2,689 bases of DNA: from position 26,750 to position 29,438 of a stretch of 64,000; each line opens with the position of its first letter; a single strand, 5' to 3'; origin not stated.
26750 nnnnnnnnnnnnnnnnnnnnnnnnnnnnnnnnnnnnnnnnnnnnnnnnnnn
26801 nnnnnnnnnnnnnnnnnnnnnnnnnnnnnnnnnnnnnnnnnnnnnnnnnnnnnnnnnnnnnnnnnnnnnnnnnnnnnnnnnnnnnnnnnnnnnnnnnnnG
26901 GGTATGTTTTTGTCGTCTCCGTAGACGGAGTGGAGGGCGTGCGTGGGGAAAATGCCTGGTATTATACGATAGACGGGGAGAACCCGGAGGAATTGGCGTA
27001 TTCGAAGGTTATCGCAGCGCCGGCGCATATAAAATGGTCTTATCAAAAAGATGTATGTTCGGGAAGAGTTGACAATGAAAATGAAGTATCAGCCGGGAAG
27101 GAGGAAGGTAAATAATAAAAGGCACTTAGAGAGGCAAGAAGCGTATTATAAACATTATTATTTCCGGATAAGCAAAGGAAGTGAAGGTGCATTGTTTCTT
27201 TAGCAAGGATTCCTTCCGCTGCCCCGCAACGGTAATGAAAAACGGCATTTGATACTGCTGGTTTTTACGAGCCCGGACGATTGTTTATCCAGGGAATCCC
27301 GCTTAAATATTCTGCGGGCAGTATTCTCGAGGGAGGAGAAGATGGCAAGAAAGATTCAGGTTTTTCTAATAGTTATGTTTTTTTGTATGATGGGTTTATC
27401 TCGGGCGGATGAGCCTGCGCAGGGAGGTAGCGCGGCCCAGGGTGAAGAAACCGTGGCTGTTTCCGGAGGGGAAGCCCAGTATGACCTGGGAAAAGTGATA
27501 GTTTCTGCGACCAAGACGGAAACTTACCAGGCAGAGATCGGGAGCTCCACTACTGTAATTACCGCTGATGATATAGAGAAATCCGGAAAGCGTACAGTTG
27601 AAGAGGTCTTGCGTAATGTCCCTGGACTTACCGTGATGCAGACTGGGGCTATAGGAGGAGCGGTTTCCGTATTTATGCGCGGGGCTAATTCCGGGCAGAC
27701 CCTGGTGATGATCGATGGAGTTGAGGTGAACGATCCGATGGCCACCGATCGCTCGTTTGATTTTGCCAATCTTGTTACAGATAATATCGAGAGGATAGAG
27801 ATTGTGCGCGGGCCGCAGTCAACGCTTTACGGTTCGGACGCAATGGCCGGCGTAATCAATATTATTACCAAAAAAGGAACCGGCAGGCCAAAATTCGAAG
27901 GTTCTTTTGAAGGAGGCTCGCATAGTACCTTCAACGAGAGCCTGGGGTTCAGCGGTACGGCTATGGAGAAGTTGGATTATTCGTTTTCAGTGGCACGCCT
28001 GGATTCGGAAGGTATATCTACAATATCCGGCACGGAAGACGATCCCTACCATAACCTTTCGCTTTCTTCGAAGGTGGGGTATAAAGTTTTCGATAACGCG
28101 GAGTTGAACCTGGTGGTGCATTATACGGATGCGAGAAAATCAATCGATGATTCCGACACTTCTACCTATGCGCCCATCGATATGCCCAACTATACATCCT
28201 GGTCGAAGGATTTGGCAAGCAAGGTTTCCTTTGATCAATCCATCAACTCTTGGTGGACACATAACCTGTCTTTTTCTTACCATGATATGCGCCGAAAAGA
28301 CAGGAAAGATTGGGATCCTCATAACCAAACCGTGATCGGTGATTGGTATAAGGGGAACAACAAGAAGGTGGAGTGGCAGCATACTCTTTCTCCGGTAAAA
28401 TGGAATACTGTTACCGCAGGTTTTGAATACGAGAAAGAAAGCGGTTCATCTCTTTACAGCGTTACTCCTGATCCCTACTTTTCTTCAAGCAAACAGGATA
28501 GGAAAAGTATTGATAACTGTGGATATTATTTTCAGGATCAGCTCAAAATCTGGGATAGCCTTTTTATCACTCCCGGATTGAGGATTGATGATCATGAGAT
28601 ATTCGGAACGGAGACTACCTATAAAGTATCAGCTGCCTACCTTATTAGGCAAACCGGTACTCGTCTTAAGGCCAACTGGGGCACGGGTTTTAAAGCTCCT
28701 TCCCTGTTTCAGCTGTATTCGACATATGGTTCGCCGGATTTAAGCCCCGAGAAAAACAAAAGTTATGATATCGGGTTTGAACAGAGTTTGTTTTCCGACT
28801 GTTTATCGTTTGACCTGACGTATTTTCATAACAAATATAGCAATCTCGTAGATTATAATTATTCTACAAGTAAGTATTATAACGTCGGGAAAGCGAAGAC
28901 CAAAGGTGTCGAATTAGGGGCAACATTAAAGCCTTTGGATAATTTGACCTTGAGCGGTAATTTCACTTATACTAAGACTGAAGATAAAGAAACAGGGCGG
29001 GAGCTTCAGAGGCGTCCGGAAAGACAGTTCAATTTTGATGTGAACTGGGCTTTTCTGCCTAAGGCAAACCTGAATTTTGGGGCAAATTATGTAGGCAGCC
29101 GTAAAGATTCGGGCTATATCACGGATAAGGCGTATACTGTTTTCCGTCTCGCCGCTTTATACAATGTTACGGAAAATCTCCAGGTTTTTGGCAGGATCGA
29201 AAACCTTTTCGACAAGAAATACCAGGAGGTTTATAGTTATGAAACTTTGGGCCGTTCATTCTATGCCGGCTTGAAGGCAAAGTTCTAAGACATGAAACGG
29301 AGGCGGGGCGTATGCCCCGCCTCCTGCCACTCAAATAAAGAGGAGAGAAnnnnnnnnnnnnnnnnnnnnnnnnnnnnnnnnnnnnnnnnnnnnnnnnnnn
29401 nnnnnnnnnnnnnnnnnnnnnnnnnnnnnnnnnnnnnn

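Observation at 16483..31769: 15-kb cobamide salvage, remodelling and import island under two separate cobalamin riboswitches, with no corrin-ring synthesis genes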

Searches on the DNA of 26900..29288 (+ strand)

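Call 3: search_rna_families(source=window, start=26900, end=27500, threshold=evalue, max_evalue=10, show_alignments=3)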
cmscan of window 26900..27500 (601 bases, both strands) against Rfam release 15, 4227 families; matches with E-value up to 10: 5.
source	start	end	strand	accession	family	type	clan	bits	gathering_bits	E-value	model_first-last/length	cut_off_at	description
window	27153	27302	+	RF00174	Cobalamin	Cis-reg; riboswitch;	CL00101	27.8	31.5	3.7e-05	1-189/189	no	Cobalamin riboswitch aptamer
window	27091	27169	+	RF00376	HIV_GSL3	Cis-reg;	-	21.3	42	0.28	1-84/84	no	HIV gag stem loop 3 (GSL3)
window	27208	27243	+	RF01370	CRISPR-DR57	Gene; CRISPR;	-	17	39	0.74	1-37/37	no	CRISPR RNA direct repeat element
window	27346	27371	+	RF01341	CRISPR-DR30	Gene; CRISPR;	-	17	50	2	13-38/38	no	CRISPR RNA direct repeat element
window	26915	26937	-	RF01350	CRISPR-DR41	Gene; CRISPR;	-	15.4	36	5.8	1-29/29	no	CRISPR RNA direct repeat element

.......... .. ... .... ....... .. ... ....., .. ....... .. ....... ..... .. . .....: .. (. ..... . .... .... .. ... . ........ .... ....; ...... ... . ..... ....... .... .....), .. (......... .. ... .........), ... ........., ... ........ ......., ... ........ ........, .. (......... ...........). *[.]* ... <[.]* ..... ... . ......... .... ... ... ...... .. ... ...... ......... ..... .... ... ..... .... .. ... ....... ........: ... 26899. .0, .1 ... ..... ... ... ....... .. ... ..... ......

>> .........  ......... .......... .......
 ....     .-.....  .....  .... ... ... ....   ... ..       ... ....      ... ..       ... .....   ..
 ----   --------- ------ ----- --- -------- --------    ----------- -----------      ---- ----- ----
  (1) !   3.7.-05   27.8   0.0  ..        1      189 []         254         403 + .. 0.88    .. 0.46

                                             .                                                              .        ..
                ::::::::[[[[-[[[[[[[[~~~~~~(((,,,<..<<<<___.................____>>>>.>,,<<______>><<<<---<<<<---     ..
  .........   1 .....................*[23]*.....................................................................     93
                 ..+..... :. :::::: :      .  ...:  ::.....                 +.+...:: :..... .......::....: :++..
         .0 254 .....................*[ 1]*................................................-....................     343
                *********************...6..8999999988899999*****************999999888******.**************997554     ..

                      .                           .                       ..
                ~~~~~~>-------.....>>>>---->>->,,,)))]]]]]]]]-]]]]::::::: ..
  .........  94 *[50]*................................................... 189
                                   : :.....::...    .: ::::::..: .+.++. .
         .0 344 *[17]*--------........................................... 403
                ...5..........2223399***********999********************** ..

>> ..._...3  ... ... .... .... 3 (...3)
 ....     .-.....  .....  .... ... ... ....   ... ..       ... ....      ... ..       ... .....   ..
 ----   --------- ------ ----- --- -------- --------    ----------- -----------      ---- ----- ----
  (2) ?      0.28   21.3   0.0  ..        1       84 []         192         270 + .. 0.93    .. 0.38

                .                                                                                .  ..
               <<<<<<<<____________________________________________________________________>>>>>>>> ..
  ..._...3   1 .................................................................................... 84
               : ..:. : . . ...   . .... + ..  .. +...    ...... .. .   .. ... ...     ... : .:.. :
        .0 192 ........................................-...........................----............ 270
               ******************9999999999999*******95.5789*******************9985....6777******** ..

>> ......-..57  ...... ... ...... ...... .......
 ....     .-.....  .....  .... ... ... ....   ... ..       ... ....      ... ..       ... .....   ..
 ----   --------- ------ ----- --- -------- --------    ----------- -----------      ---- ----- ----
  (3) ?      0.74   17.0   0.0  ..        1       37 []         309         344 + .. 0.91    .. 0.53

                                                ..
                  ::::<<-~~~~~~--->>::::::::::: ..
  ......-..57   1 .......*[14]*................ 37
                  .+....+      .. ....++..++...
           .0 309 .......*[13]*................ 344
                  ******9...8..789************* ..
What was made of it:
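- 27153..27302 (+): Riboswitch 2: a short cobalamin aptamer without the P6 extension (class-II-like), with lineage-specific insertions. RF00174 27.8 bits, below the gathering score of 31.5, call 3.
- On Cobalamin riboswitch RF00174, riboswitch 2: 27.8 bits against 31.5 in this window (call 3).
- On Class-II (short) cobalamin riboswitch: The P6 extension is absent: 50 model positions are deleted (call 3).
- Checked: The sensitive scan gives RF00174 at 27153-27302, 27.8 bits (gathering 31.5), E 3.7e-5 for a 601-base search, with the 50 model positions of the P6 extension deleted (call 3).
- RF00174 is the only credible family match at the site (E 3.7e-5, call 3). Riboswitch 2 is below the gathering score in this window (call 3).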

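Call 21: search_rna_families(sources=[L012, L015, L018, L020, L021, L013, L017], threshold=gathering)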
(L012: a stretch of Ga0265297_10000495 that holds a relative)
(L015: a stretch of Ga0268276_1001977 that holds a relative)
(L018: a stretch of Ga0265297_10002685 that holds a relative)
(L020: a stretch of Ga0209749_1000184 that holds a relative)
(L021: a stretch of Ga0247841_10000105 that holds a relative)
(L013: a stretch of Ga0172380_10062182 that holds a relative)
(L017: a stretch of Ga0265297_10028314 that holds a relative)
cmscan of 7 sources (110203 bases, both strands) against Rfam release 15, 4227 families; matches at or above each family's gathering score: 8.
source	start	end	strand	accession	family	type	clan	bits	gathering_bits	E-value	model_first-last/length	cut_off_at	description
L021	3912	4084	+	RF00174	Cobalamin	Cis-reg; riboswitch;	CL00101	98.6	31.5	3.7e-23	1-189/189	no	Cobalamin riboswitch aptamer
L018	16146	16343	+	RF00028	Intron_gpI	Intron;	-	95.3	50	4.6e-23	1-253/253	no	Group I catalytic intron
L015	2403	2575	+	RF00174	Cobalamin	Cis-reg; riboswitch;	CL00101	93.6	31.5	9.4e-22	1-189/189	no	Cobalamin riboswitch aptamer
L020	2954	3131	+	RF00174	Cobalamin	Cis-reg; riboswitch;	CL00101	84.6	31.5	3.6e-19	1-189/189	no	Cobalamin riboswitch aptamer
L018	16468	16538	+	RF00005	tRNA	Gene; tRNA;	CL00001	75.4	29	1.8e-14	1-71/71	no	tRNA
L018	15735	15807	+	RF00005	tRNA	Gene; tRNA;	CL00001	66.7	29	4.4e-12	1-71/71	no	tRNA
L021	9861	9984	+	RF00174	Cobalamin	Cis-reg; riboswitch;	CL00101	34.1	31.5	0.0001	1-189/189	no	Cobalamin riboswitch aptamer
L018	5326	5449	+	RF00174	Cobalamin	Cis-reg; riboswitch;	CL00101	33.5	31.5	0.00015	1-189/189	no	Cobalamin riboswitch aptamer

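Call 22: search_rna_families(sources=[L022, L023, L024, L026, L014, L016, L019], threshold=gathering)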
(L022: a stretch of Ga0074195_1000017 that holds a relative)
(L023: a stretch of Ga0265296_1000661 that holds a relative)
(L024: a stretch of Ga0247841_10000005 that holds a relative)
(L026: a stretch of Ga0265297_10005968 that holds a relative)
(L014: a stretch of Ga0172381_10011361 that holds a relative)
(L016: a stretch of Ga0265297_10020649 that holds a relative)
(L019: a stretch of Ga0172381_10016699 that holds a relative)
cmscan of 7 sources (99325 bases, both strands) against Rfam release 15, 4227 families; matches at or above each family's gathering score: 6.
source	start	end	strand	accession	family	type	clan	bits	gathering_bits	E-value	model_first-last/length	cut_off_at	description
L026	3071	3248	+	RF00174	Cobalamin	Cis-reg; riboswitch;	CL00101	83.7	31.5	5.8e-19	1-189/189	no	Cobalamin riboswitch aptamer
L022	3130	3348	+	RF00174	Cobalamin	Cis-reg; riboswitch;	CL00101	82.5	31.5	1.3e-18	1-189/189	no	Cobalamin riboswitch aptamer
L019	12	137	+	RF00174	Cobalamin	Cis-reg; riboswitch;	CL00101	38.1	31.5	6.7e-06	1-189/189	no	Cobalamin riboswitch aptamer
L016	2582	2707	+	RF00174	Cobalamin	Cis-reg; riboswitch;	CL00101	35.5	31.5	3.6e-05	1-189/189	no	Cobalamin riboswitch aptamer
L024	9861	9984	+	RF00174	Cobalamin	Cis-reg; riboswitch;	CL00101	31.8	31.5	0.00043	1-189/189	no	Cobalamin riboswitch aptamer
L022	9861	9984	+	RF00174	Cobalamin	Cis-reg; riboswitch;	CL00101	31.6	31.5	0.00049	1-189/189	no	Cobalamin riboswitch aptamer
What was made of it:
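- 27153..27302 (+): Orthologues score 31.6-38.1 bits, calls 21 and 22.
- On Cobalamin riboswitch RF00174, riboswitch 2: Orthologues in L016, L018, L019, L021, L022 and L024 score 31.6-38.1 bits and pass (calls 21, 22).
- Checked: It passes the gathering score in six of them, at 31.6-38.1 bits (calls 21, 22).
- Orthologues pass the gathering score in six loci (calls 21, 22).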
